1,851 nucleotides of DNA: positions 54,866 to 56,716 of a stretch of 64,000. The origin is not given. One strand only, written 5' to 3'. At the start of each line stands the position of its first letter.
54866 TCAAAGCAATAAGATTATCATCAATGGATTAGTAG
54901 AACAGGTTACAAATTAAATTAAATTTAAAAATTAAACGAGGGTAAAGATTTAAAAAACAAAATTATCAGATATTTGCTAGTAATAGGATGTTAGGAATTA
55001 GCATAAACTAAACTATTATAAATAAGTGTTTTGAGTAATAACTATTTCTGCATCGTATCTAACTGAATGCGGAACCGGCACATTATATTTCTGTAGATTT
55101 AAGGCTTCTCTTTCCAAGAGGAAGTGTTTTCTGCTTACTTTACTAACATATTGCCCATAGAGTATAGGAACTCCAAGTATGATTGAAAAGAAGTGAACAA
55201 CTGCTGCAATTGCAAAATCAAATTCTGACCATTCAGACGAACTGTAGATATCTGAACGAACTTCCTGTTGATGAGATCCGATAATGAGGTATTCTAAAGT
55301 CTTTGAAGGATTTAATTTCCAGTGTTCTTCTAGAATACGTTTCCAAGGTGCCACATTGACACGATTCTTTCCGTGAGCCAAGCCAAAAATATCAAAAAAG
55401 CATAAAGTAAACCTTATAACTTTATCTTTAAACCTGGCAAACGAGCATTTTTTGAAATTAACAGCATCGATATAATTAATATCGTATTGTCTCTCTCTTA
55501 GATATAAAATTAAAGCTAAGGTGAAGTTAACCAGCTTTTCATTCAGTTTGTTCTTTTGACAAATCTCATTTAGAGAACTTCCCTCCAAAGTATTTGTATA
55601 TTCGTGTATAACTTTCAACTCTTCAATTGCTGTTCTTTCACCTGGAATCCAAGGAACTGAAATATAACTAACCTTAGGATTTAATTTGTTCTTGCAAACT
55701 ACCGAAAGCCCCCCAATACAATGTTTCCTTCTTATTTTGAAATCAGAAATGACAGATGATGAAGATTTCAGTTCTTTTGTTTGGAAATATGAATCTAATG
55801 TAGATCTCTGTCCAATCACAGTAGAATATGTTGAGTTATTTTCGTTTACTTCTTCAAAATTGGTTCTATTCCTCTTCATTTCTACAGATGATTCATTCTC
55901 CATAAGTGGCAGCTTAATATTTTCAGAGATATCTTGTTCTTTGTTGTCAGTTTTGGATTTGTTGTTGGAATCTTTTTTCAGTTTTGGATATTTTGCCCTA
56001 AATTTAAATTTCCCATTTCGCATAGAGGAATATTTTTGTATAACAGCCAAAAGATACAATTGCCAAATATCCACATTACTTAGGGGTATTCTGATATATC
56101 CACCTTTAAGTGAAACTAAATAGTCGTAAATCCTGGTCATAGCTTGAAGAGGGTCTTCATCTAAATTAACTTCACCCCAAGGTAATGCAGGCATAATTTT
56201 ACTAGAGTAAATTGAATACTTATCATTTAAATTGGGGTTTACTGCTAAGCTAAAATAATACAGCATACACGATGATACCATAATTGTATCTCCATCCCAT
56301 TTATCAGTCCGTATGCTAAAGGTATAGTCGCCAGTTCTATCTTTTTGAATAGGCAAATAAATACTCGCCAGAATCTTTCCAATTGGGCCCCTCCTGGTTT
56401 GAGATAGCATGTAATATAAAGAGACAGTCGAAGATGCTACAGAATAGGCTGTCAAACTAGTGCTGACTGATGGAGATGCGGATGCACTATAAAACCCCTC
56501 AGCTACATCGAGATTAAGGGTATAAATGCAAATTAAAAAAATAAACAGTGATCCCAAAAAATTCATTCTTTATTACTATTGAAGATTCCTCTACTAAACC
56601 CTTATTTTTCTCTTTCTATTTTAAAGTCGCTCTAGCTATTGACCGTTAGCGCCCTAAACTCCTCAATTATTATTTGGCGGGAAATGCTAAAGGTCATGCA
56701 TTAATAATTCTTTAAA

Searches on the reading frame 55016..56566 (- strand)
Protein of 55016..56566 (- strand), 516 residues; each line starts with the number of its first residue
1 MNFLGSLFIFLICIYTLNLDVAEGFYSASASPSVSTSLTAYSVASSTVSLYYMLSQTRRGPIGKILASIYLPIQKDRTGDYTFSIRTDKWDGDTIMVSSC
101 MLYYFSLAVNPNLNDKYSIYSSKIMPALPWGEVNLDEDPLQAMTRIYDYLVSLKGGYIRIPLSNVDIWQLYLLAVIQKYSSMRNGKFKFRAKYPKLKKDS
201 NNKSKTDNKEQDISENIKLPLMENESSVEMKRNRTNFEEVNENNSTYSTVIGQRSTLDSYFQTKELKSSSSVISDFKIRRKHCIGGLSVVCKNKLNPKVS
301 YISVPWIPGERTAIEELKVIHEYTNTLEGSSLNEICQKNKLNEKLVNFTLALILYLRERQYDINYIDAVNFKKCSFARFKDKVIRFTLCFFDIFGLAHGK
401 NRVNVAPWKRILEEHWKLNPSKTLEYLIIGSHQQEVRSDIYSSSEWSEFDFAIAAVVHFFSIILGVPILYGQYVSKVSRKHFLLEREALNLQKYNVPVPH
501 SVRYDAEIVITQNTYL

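Call 18: find_encoding_contigs(protein=window:55016-56566:-, flank=10000, max_places=1)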
Protein window:55016-56566:- (516 aa): 24 contigs read that carry it; 1 place shown.
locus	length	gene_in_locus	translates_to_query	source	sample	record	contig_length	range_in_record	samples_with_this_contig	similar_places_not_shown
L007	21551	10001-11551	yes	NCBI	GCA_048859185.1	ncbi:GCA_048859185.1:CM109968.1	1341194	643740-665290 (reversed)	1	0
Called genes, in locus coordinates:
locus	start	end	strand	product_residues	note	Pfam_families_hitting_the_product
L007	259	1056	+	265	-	-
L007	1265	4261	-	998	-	-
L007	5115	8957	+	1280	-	PF00270:DEAD, PF22527:DEXQc_Suv3 (weak), PF00271:Helicase_C (weak), PF13234:MTR4_beta-barrel (weak), PF08148:DSHCT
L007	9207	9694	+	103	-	PF01111:CKS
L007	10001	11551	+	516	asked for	-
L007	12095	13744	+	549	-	-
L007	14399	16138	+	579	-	-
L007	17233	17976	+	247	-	-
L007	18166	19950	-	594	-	-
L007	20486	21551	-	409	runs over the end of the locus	PF02037:SAP (weak)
